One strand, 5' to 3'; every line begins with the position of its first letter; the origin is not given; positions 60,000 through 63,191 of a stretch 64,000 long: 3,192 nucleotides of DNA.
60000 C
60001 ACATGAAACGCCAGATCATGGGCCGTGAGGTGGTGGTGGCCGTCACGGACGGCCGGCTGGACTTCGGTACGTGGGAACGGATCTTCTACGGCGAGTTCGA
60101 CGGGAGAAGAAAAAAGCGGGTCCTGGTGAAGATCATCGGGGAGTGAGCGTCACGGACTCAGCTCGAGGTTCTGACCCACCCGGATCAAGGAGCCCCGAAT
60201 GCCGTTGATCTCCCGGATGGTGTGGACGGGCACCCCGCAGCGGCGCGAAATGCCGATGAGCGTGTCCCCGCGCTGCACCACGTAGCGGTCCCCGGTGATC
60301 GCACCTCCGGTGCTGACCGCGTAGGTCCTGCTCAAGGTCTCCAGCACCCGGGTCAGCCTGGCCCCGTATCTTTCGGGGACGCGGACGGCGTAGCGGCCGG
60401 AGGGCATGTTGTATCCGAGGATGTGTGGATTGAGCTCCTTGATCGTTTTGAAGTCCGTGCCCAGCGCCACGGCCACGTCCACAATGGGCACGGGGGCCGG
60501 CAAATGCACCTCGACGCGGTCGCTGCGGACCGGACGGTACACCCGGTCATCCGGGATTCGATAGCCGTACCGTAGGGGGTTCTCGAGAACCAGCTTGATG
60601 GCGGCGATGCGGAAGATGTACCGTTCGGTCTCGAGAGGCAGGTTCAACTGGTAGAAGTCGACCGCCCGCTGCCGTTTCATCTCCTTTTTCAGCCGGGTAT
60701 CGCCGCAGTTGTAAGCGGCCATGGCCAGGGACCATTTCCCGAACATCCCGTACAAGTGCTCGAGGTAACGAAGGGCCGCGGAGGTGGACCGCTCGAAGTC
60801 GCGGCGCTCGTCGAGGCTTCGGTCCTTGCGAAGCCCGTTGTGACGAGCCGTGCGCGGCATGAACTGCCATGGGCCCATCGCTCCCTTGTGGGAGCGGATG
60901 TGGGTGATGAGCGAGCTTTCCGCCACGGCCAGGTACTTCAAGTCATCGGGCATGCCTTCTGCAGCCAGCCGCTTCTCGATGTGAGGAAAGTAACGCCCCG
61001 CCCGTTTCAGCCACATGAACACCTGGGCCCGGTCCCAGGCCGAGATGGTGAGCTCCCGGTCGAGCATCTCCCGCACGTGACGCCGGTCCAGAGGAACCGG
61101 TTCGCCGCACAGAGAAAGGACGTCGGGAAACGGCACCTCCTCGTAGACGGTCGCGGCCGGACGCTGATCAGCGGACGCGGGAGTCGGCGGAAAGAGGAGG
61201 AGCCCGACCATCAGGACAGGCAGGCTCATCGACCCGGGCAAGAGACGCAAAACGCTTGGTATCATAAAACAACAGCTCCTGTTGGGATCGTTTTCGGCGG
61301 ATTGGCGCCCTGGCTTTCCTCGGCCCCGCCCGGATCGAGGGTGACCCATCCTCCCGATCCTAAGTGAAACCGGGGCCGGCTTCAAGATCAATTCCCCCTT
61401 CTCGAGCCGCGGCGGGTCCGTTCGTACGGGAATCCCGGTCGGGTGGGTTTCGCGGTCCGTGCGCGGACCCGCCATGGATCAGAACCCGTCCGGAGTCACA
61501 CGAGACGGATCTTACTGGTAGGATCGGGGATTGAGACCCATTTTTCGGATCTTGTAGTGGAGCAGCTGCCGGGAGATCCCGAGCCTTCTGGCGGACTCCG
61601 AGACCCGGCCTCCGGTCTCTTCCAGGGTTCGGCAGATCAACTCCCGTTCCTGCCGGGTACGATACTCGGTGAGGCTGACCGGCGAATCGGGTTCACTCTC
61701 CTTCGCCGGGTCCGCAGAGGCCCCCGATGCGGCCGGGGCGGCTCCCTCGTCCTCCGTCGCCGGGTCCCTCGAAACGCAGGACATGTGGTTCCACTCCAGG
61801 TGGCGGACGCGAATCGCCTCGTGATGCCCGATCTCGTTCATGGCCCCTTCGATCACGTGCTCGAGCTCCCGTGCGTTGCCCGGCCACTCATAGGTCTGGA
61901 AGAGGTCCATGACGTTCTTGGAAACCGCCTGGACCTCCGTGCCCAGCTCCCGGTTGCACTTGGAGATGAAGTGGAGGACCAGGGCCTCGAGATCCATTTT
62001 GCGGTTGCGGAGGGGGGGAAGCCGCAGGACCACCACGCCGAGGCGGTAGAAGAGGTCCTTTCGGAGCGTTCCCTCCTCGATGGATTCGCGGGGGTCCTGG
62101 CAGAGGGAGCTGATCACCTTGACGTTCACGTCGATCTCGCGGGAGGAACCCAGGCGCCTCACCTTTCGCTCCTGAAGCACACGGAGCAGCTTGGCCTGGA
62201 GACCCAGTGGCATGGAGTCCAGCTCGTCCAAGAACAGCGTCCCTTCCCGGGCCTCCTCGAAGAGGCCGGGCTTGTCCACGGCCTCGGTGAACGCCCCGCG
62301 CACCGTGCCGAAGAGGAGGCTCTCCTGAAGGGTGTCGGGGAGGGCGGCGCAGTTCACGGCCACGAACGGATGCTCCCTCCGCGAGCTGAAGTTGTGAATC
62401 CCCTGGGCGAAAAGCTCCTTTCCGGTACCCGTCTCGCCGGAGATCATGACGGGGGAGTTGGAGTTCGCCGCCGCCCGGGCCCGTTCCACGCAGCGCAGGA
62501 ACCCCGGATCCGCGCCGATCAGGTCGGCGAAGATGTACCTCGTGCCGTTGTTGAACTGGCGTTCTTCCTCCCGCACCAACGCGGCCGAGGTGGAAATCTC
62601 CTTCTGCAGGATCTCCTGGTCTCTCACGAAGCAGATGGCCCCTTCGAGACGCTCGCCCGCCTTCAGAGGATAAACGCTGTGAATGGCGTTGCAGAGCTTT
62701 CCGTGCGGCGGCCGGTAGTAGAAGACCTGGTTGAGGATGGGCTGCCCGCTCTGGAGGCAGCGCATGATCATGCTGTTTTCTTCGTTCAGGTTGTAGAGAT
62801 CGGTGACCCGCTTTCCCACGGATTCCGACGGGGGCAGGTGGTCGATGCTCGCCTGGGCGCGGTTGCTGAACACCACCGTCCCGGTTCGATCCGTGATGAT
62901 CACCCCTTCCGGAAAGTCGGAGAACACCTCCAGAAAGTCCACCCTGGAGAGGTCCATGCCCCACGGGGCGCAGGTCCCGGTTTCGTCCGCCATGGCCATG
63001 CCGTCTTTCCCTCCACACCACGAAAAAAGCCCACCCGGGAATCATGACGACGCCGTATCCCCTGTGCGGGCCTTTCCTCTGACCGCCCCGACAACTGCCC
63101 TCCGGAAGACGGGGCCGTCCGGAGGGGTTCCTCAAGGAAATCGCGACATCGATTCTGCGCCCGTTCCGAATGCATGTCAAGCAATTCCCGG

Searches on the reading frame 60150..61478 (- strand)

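Call 43: search_protein_families(library=pfam, proteins=[window:60150-61478:-], max_evalue=0.00001)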
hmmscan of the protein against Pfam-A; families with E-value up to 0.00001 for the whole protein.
window:60150-61478:- (442 aa): 2 families
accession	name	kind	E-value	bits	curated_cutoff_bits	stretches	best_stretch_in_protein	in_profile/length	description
PF01464.25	SLT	-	4.4e-22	78.3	21.3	1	171-277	8-115/117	Transglycosylase SLT domain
PF01476.26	LysM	-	5.2e-13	49.1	20.9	1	399-438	1-40/43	LysM domain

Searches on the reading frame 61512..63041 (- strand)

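Call 43: search_protein_families(library=pfam, proteins=[window:61512-63041:-], max_evalue=0.00001)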
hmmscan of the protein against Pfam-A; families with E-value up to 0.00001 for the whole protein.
window:61512-63041:- (509 aa): 7 families
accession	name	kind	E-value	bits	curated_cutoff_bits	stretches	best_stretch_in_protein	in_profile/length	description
PF00158.32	Sigma54_activat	-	8.9e-60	201.6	20.2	1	174-339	1-167/168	Sigma-54 interaction domain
PF14532.12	Sigma54_activ_2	-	1.1e-19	71.5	25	1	186-344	12-138/138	Sigma-54 interaction domain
PF25601.1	AAA_lid_14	-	4.6e-19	68.5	27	1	345-417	1-72/87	AAA+ ATPase lid domain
PF02954.25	HTH_8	-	2.9e-10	40.2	22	1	464-500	5-41/42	Bacterial regulatory protein, Fis family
PF13426.13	PAS_9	-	1.3e-08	35.4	27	1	44-142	1-101/103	PAS domain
PF00989.32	PAS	-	8.2e-07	29.5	22.6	1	39-141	6-112/113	PAS fold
PF08448.16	PAS_4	-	2.6e-06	28.1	23.1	1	41-141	2-104/110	PAS fold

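Call 67: search_protein_families(library=ncbifam, proteins=[window:61512-63041:-], max_evalue=1e-20)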
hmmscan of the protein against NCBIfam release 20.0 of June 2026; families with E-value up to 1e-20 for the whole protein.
window:61512-63041:- (509 aa): 25 families
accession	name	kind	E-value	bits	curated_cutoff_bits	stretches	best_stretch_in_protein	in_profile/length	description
NF041552.1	TF_PrdR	equivalog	1e-95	321.3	795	1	36-500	136-575/577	sigma-54 dependent transcriptional regulator PrdR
TIGR01817.1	nifA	equivalog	1.2e-85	288.3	528.85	1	141-504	167-530/534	nif-specific transcriptional activator NifA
NF003451.0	PRK05022.1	equivalog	2e-84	284.1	476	1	161-504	179-511/512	nitric oxide reductase transcriptional regulator NorR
NF008469.0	PRK11361.1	equivalog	9.6e-78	261.9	714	1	166-506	137-459/461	acetoacetate metabolism transcriptional regulator AtoC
TIGR02915.1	PEP_resp_reg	equivalog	3e-77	260.4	502.6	1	156-401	122-369/445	PEP-CTERM-box response regulator transcription factor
TIGR01818.1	ntrC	equivalog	4.7e-77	259.7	558.6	1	162-500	124-462/463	nitrogen regulation protein NR(I)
NF038308.1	RNA_repair_RtcR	equivalog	8.2e-77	259.2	650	1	143-499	151-514/530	RNA repair transcriptional activator RtcR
TIGR02329.1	propionate_PrpR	equivalog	1.1e-76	258.6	499.2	1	143-498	184-524/526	propionate catabolism operon regulatory protein PrpR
NF050807.1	TransRegFlbDCaul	equivalog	2.8e-74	250.6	750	1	173-500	119-437/454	sigma-54-dependent transcriptional regulator FlbD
NF011695.0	PRK15115.1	equivalog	1.4e-71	241.6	763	1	172-400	135-364/445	two-component system response regulator GlrR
TIGR02974.1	phageshock_pspF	equivalog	2.5e-69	234.1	443.55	1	174-500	1-335/336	phage shock protein operon transcriptional activator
NF051870.1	NAssimRespRegNtrX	equivalog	6.3e-68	229.7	600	1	138-503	106-452/452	nitrogen assimilation response regulator NtrX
NF041906.1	V4R_TF_MobR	exception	1.2e-67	228.7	999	1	124-501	183-544/544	phenol degradation transcriptional regulator MobR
NF011953.0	PRK15424.1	equivalog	7.6e-67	226.1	703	1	162-500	209-533/538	propionate catabolism operon regulatory protein PrpR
NF011958.0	PRK15429.1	equivalog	1.9e-65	221.8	830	1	162-401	370-609/692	formate hydrogenlyase transcriptional activator FlhA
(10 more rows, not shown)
